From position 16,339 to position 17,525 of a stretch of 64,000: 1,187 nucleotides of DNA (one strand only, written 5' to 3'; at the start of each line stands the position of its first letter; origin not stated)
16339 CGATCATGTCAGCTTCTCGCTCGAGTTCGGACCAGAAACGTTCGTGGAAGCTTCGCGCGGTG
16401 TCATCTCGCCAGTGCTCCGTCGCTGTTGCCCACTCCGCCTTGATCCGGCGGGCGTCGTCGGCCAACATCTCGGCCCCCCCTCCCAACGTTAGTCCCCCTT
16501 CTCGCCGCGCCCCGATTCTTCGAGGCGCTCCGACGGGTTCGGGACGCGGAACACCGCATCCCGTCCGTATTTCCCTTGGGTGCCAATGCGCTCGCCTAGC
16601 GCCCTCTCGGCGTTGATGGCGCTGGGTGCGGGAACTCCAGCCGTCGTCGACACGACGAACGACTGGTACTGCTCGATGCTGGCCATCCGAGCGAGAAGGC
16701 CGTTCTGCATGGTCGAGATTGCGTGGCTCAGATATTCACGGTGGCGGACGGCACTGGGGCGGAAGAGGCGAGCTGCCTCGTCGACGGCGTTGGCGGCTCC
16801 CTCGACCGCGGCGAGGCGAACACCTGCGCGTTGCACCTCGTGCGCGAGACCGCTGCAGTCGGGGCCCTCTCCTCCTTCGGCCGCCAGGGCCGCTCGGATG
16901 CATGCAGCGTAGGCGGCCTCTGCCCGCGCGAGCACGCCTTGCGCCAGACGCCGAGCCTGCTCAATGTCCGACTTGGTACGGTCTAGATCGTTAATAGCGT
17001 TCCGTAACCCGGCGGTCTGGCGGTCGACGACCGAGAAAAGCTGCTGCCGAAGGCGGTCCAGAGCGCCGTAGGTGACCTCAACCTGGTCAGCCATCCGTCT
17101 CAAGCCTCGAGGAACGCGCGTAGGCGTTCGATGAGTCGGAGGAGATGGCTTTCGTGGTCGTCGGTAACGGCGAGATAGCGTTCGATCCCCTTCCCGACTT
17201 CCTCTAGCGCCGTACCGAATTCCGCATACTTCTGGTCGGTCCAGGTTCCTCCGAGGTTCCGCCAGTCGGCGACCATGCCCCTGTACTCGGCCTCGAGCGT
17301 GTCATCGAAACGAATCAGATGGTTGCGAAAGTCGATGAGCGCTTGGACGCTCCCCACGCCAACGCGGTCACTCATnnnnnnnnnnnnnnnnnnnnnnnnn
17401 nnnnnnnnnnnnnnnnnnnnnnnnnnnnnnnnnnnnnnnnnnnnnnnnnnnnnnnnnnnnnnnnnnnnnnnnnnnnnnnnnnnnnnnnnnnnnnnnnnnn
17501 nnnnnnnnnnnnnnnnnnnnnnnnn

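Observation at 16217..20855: Four-gene coupled operon: Zn-ribbon–RDD–triple-FtsK/SpoIIIE ATPase plus three small WXG100-like helical proteins, bracketed by tRNA-like repeats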

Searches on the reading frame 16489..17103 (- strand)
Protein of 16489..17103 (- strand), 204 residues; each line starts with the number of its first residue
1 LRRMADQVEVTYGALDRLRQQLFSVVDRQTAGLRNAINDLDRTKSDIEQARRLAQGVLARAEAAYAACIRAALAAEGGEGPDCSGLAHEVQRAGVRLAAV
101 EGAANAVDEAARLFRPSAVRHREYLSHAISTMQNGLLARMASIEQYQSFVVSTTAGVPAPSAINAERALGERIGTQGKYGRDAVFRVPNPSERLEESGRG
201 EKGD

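Call 9: search_protein_families(library=pfam, proteins=[window:16489-17103:-], max_evalue=0.1)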
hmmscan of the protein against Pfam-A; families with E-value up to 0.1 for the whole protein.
window:16489-17103:- (204 aa): 0 families

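Call 10: search_protein_families(library=ncbifam, proteins=[window:16489-17103:-], max_evalue=0.1)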
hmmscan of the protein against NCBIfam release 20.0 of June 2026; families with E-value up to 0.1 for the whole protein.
window:16489-17103:- (204 aa): 2 families
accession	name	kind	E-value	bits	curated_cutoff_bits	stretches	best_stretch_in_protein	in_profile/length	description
NF008757.0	PRK11788.1-5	equivalog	0.043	13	363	0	90-160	213-282/388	lipopolysaccharide assembly protein LapB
NF033914.0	antiphage_ZorA_1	subfamily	0.081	11.2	190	0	13-74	391-453/619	anti-phage ZorAB system protein ZorA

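Call 11: search_protein_families(library=padloc, proteins=[window:16489-17103:-], max_evalue=0.01)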
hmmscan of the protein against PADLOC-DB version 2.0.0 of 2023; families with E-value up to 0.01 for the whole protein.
window:16489-17103:- (204 aa): 0 families

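Call 35: search_solved_structures(query=A4, max_evalue=10)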
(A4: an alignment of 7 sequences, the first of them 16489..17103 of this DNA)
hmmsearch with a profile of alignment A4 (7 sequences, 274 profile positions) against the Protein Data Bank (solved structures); distinct sequences matched with E-value up to 10: 40.
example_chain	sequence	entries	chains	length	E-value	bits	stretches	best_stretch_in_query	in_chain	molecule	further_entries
8owi_A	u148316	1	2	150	0.007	19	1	14-118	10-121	Centromere-associated protein E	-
5gox_A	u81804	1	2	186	0.16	14.6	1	13-144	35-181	DNA repair protein RAD50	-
5zuv_A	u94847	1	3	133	0.21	14.2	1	62-161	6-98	Spike glycoprotein,Spike glycoprotein,inhibitor EK1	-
7l6k_A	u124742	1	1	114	0.25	13.9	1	95-146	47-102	Apolipoprotein L1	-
7lf7_K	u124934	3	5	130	0.35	13.4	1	96-146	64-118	Apolipoprotein L1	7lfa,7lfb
8y7x_B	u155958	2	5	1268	0.35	13.4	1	72-168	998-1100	Spike glycoprotein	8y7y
7bnk_A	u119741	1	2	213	0.38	13.3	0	236-273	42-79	ParB family protein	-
7bnr_A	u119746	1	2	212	0.4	13.2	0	216-259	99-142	ParB family protein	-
9e5c_0t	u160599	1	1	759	0.47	13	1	18-116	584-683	MOP84A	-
5yl9_A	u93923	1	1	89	0.47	13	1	62-145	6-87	Spike glycoprotein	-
5c9n_A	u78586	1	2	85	0.5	12.9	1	81-136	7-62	Geminin coiled-coil domain-containing protein 1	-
9m3l_A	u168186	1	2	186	0.5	12.9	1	24-108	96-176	ADP-ribosylated endolytic muramidase TdeM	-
9qgy_G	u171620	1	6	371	0.53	12.8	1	30-98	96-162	Macrolide export protein MacA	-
6uui_X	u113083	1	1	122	0.69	12.4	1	26-128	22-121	Keratin, type I cytoskeletal 10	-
9btc_A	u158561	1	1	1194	0.75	12.3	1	72-168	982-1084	Spike glycoprotein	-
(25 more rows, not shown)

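Call 63: search_protein_families(library=pfam, proteins=[window:16489-17103:-], max_evalue=0.05)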
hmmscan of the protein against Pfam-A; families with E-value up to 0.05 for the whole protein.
window:16489-17103:- (204 aa): 0 families

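Call 81: find_homologous_proteins(query=A5, max_evalue=0.001)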
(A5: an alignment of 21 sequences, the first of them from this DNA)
Query A5 (21 sequences) (165 aa, profile of the alignment): 165 proteins with E <= 0.001 among 8000 candidates; the best 120 are listed.
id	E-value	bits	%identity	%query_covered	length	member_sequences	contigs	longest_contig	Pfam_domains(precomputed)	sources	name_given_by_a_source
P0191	4.6e-48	181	-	-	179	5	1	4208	-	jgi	jgi:hypothetical protein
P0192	5.2e-48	181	-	-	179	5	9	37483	-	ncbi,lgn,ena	-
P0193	7.0e-48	181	-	-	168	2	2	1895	-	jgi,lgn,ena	-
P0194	1.8e-47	179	22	44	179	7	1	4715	-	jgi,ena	jgi:hypothetical protein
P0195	2.0e-47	179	-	-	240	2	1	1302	-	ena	-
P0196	1.7e-46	176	22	98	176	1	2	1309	-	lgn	-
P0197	4.3e-46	175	21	40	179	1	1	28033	-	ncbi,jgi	jgi:hypothetical protein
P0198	7.7e-46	174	25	44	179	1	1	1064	-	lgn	-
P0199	1.0e-45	174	24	21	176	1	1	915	-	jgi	jgi:chromosome segregation ATPase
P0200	1.2e-45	173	24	67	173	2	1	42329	-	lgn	-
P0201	1.7e-45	173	-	-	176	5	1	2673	-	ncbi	ncbi:MAG: hypothetical protein RLZZ522_555 [Verrucomicrobiota bacterium]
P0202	1.9e-45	173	18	64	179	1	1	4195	-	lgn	-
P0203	2.3e-45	172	-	-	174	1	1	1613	-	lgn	-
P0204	3.2e-45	172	22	40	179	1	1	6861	-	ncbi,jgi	jgi:hypothetical protein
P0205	3.6e-45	172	24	46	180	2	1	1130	-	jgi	jgi:chromosome segregation ATPase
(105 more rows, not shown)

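Call 90: predict_structure(alignment_id=A6)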
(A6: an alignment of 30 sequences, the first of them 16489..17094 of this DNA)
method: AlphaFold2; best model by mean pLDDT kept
length: 201 residues; sequences in the alignment: 30
mean_pLDDT: 84.3   pTM: 0.59
mean pLDDT of the five models: 84.3, 81.1, 80.1, 80.1, 78.4
residues with pLDDT >= 90: 128; 70-90: 20; 50-70: 45; < 50: 8
segments of 3 or more residues with pLDDT < 50: 180-182
pLDDT, mean of each block of 10 residues (from residue 1): 67 91 95 97 98 98 96 92 97 98 97 96 93 92 89 65 56 51 61 60 60
secondary structure, 60 per line:
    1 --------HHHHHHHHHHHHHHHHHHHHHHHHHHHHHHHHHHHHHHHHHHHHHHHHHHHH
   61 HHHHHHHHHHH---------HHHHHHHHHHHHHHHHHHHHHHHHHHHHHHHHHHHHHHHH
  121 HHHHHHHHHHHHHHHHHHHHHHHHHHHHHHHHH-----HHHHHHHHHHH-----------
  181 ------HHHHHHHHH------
elements in order: H9-71 H81-153 H159-169 H187-195

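Call 92: fold_search(model_id=the predicted structure, library=pdb)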
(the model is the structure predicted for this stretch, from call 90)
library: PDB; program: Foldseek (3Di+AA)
matches with E <= 10: 779; with E <= 0.001: 0
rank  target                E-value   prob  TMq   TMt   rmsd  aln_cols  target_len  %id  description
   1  8hhl_A                1.0e-02  0.66  0.17  0.08  27.4       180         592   18  Cryo-EM structure of the Cas12m2-crRNA-target DNA full R-loop complex (released 2023-04-12)
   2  3g67_B                1.3e-02  1.00  0.43  0.41  10.1       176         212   17  Crystal Structure of a Soluble Chemoreceptor from Thermotoga maritima (released 2009-07-28)
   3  3g6b_B                1.8e-02  0.98  0.36  0.35   9.0       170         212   16  Crystal structure of a Soluble Chemoreceptor from Thermotoga maritima Asn217Ile mutant (released 2009-07-28)
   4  3g67_A                2.0e-02  0.99  0.37  0.35   9.6       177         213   18  Crystal Structure of a Soluble Chemoreceptor from Thermotoga maritima (released 2009-07-28)
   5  7o3x_A                2.1e-02  0.96  0.33  0.32  20.7       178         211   16  Structural basis for VIPP1 oligomerization and maintenance of thylakoid membrane integrity (released 2021-06-30)
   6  7aam_A                2.6e-02  0.99  0.39  0.28  18.0       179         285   10  Crystal structure of the F-BAR domain of PSTIPIP1 bound to the CTH domain of the phosphatase LYP (released 2022-02-23)
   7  7o3w_A                3.0e-02  1.00  0.52  0.49  18.9       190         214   17  Structural basis for VIPP1 oligomerization and maintenance of thylakoid membrane integrity (released 2021-06-30)
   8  7nna                  3.2e-02  0.82  0.26  0.27  15.2       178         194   12  Toxin Import Through the Antibiotic Efflux Channel TolC (released 2021-07-07)
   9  7aal_A                3.6e-02  0.99  0.38  0.28  18.1       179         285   10  Crystal structure of the F-BAR domain of PSTIPIP1, G258A mutant (released 2022-02-23)
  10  8qbs                  4.0e-02  0.82  0.30  0.30  11.8       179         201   16  Cryo-EM structure of Vipp1-F197K/L200K helical filament with lattice 1 (Vipp1-F197K/L200K_L1) (released 2024-09-11)
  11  4ckg_B                4.3e-02  0.69  0.26  0.17  18.3       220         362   10  Helical reconstruction of ACAP1(BAR-PH domain) decorated membrane tubules by cryo-electron microscopy (released 2014-10-15)
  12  8qhx                  4.8e-02  1.00  0.55  0.58  25.6       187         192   16  280A Vipp1 H1-6 helical tubes in the presence of EPL (released 2024-09-18)
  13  8qbr                  6.1e-02  0.77  0.27  0.26  10.1       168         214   13  Cryo-EM structure of Vipp1 helical filament with lattice 1 (Vipp1_L1) (released 2024-09-18)
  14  9qwr_B                6.5e-02  0.99  0.43  0.49  41.2       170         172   16  MIC60 helical bundle dimer (released 2026-02-25)
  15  3g6b_A                6.9e-02  0.95  0.37  0.35   9.7       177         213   18  Crystal structure of a Soluble Chemoreceptor from Thermotoga maritima Asn217Ile mutant (released 2009-07-28)
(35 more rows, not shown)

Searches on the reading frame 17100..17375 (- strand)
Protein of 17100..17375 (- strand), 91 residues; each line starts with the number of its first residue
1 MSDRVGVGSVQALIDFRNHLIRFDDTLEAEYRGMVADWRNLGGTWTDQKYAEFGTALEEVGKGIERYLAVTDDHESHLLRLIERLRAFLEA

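Call 9: search_protein_families(library=pfam, proteins=[window:17100-17375:-], max_evalue=0.1)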
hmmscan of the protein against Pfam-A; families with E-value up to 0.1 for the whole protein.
window:17100-17375:- (91 aa): 1 family
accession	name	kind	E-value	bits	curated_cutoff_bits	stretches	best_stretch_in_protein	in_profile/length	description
PF06013.18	WXG100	-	0.016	15.9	27.3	1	11-80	7-76/86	Proteins of 100 residues with WXG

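Call 10: search_protein_families(library=ncbifam, proteins=[window:17100-17375:-], max_evalue=0.1)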
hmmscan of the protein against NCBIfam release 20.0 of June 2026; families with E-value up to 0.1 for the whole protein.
window:17100-17375:- (91 aa): 0 families

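Call 11: search_protein_families(library=padloc, proteins=[window:17100-17375:-], max_evalue=0.01)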
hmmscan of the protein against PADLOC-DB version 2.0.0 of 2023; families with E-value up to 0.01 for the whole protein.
window:17100-17375:- (91 aa): 0 families

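Call 33: search_solved_structures(query=A2, max_evalue=10, show_alignments=2)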
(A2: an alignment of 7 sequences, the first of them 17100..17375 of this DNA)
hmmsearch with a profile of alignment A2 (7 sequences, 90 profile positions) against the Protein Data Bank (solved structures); distinct sequences matched with E-value up to 10: 28.
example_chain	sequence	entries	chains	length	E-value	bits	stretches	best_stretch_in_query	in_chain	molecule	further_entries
3fx7_A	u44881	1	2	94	9.7e-14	54.7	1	1-88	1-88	Putative uncharacterized protein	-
2gts_A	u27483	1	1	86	2.2e-13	53.6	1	1-85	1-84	hypothetical protein HP0062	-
4j41_A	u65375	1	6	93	8.8e-05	26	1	1-84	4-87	secreted protein EsxB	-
4j7j_A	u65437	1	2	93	0.00024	24.6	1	1-84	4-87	secreted protein EsxB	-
4j10_A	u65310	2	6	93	0.00037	24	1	1-84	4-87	SECRETED PROTEIN ESXB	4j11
4iyh_A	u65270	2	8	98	0.0004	23.9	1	1-84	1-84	Secreted protein EsxB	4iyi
4j42_A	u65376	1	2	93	0.00063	23.3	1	1-84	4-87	secreted protein EsxB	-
4j7k_A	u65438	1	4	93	0.0009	22.8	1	1-84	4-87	secreted protein EsxB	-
7mcc_A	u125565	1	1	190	0.0091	19.6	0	2-29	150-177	AI-designed TIM-barrel F2C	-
7smj_A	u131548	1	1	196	0.014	18.9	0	2-28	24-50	AI-designed TIM-barrel F2N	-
5amo_A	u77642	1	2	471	0.014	18.9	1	24-85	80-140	NOELIN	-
2vs0_A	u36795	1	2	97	0.036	17.6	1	1-86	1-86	VIRULENCE FACTOR ESXA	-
2vrz_A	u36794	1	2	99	0.038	17.6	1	1-86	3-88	VIRULENCE FACTOR ESXA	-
9trk_A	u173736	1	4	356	0.044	17.4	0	7-47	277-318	histidine kinase,Gcn4p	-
3gvm_A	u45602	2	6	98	0.051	17.2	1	1-85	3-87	Putative uncharacterized protein SAG1039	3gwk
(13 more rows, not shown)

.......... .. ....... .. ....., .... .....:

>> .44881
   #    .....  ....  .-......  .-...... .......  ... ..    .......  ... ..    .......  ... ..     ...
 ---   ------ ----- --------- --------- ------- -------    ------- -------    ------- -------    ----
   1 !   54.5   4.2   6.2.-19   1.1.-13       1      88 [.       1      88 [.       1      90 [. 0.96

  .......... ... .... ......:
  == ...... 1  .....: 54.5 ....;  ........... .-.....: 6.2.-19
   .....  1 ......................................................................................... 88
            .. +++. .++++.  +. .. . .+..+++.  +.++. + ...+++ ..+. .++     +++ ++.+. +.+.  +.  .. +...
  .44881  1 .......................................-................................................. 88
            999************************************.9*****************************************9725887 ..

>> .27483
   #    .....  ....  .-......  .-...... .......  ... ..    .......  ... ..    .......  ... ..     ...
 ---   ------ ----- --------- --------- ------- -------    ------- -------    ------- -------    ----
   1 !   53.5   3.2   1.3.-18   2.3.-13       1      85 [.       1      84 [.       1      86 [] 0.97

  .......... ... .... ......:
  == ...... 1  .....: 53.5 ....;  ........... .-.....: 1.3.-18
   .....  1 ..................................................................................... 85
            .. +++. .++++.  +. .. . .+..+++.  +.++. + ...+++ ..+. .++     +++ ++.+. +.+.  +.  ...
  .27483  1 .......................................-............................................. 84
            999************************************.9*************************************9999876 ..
